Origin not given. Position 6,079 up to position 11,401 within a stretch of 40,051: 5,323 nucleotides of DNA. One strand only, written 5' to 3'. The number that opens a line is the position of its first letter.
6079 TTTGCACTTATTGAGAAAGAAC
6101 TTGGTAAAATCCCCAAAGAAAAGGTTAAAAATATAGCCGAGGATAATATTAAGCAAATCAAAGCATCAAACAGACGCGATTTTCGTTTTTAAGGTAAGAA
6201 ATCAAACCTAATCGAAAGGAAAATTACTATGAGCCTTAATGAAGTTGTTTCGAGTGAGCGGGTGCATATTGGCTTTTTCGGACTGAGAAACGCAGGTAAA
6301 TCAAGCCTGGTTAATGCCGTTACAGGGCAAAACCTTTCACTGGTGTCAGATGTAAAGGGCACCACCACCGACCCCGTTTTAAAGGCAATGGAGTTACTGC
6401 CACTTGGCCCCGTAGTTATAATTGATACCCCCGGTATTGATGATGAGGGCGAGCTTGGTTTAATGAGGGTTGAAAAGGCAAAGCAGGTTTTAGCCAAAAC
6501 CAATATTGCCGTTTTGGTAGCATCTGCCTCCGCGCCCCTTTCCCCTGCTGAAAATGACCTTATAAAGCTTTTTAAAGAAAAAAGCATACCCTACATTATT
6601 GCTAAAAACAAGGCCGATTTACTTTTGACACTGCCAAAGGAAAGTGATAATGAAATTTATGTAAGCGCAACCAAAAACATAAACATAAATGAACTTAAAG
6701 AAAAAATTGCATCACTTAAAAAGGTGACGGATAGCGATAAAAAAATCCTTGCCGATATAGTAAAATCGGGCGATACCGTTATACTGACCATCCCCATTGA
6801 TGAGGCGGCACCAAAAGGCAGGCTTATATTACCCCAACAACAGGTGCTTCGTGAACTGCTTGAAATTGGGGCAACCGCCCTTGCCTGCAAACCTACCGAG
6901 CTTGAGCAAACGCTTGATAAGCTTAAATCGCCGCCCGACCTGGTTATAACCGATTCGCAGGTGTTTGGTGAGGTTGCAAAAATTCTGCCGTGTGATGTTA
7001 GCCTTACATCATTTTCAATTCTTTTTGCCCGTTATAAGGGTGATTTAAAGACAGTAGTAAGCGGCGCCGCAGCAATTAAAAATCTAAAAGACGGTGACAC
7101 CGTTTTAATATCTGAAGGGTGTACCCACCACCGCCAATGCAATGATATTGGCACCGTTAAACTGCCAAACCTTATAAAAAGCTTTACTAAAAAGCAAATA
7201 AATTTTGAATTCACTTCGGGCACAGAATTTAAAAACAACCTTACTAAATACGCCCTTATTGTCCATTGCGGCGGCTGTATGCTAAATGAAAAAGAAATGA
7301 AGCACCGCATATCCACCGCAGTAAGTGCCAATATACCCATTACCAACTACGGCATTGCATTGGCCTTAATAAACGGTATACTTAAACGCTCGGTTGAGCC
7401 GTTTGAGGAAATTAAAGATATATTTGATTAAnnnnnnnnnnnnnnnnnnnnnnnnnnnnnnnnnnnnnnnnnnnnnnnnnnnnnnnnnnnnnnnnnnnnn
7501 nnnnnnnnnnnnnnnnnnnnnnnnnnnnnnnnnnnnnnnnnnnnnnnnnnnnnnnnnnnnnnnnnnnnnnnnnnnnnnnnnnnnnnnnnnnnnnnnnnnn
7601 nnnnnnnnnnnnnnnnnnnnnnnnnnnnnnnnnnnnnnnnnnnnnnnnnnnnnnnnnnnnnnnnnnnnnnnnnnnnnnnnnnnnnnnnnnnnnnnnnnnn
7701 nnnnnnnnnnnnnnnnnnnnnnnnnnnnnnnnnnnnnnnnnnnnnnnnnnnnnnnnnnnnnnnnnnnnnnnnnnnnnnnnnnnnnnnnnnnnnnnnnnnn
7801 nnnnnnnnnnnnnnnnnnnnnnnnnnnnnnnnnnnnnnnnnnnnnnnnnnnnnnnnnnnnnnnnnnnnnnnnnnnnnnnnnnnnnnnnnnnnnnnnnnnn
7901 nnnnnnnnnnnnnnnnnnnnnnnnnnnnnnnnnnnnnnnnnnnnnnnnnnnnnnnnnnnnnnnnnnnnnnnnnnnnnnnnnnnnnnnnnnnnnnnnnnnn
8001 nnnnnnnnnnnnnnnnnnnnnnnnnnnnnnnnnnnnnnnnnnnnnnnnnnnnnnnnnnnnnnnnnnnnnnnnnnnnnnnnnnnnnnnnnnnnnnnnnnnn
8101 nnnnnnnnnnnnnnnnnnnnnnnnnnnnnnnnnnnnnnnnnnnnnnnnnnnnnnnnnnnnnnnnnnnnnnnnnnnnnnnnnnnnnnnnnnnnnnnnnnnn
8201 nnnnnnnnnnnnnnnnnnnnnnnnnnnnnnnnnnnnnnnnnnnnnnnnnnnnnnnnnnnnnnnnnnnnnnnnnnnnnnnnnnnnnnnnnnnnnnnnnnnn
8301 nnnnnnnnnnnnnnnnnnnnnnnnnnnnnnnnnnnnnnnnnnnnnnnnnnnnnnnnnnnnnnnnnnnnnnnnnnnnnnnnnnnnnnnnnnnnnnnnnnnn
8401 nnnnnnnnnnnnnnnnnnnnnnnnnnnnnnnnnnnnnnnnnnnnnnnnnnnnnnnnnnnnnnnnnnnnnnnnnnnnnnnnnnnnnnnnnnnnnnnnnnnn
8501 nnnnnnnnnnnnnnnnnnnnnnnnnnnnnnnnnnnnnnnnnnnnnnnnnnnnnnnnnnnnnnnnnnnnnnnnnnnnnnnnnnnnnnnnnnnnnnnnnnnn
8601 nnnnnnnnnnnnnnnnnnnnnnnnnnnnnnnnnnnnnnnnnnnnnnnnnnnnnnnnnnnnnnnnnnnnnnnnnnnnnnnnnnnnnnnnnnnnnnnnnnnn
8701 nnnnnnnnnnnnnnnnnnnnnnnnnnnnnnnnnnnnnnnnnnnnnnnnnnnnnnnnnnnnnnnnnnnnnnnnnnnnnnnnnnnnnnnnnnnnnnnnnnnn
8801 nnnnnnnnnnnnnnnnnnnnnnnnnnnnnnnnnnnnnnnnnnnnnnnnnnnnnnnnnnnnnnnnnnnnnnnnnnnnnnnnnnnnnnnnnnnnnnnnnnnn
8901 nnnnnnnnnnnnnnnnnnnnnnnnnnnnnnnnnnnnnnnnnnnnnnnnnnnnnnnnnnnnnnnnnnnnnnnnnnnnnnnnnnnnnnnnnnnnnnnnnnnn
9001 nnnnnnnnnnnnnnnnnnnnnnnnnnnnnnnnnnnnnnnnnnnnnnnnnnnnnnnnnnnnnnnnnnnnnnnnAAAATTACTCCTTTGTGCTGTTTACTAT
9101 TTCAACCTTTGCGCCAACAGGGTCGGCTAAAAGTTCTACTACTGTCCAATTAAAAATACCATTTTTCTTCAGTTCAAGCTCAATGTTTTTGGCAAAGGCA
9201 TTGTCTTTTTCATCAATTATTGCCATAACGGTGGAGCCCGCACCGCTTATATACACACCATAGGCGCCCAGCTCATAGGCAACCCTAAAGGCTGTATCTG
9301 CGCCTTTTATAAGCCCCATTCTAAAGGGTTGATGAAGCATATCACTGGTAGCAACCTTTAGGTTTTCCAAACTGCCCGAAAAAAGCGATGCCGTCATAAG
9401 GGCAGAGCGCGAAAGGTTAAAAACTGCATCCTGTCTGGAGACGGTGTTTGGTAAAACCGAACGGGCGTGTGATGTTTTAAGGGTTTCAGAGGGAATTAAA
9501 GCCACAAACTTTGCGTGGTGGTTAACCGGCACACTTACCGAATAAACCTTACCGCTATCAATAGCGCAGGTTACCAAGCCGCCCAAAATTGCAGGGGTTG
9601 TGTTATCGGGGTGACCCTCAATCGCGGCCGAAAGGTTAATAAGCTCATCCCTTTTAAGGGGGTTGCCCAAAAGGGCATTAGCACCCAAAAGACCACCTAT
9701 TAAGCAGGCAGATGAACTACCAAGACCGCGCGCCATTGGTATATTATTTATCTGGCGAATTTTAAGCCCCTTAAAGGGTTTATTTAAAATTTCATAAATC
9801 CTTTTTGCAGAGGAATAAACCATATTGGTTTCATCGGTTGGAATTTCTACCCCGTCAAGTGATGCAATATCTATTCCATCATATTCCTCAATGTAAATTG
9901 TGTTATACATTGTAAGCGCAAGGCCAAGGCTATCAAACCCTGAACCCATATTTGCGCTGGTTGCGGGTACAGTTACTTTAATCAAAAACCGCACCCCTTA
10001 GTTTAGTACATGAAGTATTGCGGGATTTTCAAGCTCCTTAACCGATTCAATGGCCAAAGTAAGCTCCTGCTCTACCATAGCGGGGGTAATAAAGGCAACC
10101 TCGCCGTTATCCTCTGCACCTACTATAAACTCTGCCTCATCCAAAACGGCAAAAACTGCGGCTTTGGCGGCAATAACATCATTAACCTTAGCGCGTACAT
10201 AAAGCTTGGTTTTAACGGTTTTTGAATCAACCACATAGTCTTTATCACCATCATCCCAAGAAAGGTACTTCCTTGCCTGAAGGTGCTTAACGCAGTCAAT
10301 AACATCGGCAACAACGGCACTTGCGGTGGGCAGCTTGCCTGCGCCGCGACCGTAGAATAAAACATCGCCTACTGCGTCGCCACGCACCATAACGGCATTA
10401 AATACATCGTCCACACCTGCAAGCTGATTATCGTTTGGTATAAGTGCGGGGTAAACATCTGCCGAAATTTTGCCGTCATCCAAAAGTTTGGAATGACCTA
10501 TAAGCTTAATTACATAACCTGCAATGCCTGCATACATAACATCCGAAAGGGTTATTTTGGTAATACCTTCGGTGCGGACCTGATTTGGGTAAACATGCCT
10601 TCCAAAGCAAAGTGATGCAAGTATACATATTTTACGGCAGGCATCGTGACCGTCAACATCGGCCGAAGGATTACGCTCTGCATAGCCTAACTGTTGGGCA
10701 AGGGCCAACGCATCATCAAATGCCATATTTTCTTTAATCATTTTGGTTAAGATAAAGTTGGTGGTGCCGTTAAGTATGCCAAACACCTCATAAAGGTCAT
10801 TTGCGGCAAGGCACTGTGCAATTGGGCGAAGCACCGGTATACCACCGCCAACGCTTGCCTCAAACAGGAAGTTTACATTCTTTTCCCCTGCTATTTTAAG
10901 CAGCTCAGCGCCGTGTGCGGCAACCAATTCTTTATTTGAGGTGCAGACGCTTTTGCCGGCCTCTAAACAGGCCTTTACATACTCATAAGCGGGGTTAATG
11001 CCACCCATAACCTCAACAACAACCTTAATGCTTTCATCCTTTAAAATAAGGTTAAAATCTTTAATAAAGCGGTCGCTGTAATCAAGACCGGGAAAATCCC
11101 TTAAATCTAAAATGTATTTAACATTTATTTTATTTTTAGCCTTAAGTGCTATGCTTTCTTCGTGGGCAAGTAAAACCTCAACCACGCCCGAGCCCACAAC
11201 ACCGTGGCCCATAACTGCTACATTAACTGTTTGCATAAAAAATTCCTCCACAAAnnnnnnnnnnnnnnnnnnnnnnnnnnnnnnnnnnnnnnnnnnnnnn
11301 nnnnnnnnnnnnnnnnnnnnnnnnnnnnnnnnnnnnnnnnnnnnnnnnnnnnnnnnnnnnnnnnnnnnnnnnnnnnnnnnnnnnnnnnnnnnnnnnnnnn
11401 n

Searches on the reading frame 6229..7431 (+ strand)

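Call 8: search_protein_families(library=pfam, proteins=[window:6229-7431:+])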
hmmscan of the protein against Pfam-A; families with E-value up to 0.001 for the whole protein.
window:6229-7431:+ (400 aa): 7 families
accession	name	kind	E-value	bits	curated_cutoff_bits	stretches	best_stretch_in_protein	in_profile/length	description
PF18133.7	HydF_tetramer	-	7.2e-48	161.7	22.6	1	275-391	2-118/118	Hydrogen maturase F tetramerization domain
PF18128.7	HydF_dimer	-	3.6e-39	133.3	23.4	1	173-271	1-99/99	Hydrogen maturase F dimerization domain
PF01926.29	MMR_HSR1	-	1.4e-19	70.7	21.9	1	14-128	2-113/113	50S ribosome-binding GTPase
PF00350.29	Dynamin_N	-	2.5e-07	31.3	27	0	14-46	1-32/168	Dynamin family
PF00009.33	GTP_EFTU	-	5.1e-05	23.4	26.5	1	63-151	72-154/188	Elongation factor Tu GTP binding domain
PF03193.22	RsgA_GTPase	-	5.4e-05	23.5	30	0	16-71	111-169/174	RsgA GTPase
PF02421.24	FeoB_N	-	9e-05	22.5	27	1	14-74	3-61/156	Ferrous iron transport protein B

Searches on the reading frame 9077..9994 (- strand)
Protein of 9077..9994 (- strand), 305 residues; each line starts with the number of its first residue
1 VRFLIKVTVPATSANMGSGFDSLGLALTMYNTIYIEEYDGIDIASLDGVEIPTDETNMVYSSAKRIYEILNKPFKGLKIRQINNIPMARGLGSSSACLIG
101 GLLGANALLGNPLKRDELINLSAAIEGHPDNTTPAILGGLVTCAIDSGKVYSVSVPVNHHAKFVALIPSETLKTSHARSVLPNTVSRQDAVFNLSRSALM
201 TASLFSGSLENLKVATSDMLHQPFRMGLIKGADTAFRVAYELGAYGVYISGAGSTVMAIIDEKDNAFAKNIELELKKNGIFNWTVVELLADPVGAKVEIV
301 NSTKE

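Call 8: search_protein_families(library=pfam, proteins=[window:9077-9994:-])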
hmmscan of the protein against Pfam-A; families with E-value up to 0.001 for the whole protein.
window:9077-9994:- (305 aa): 2 families
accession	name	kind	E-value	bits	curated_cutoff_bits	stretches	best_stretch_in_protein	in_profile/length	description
PF00288.32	GHMP_kinases_N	-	4.4e-17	62.5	22.3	1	57-139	1-87/87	GHMP kinases N terminal domain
PF08544.19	GHMP_kinases_C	-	1.5e-07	32.1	21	1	208-266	9-72/85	GHMP kinases C terminal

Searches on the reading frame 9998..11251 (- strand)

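Call 8: search_protein_families(library=pfam, proteins=[window:9998-11251:-])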
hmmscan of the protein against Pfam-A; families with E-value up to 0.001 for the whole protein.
window:9998-11251:- (417 aa): 2 families
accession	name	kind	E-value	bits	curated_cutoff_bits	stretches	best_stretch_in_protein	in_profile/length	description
PF00742.24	Homoserine_dh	-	4.1e-62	209.5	22.9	1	139-318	1-173/173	Homoserine dehydrogenase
PF03447.22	NAD_binding_3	-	1.9e-12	48.3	24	1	15-131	1-116/116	Homoserine dehydrogenase, NAD binding domain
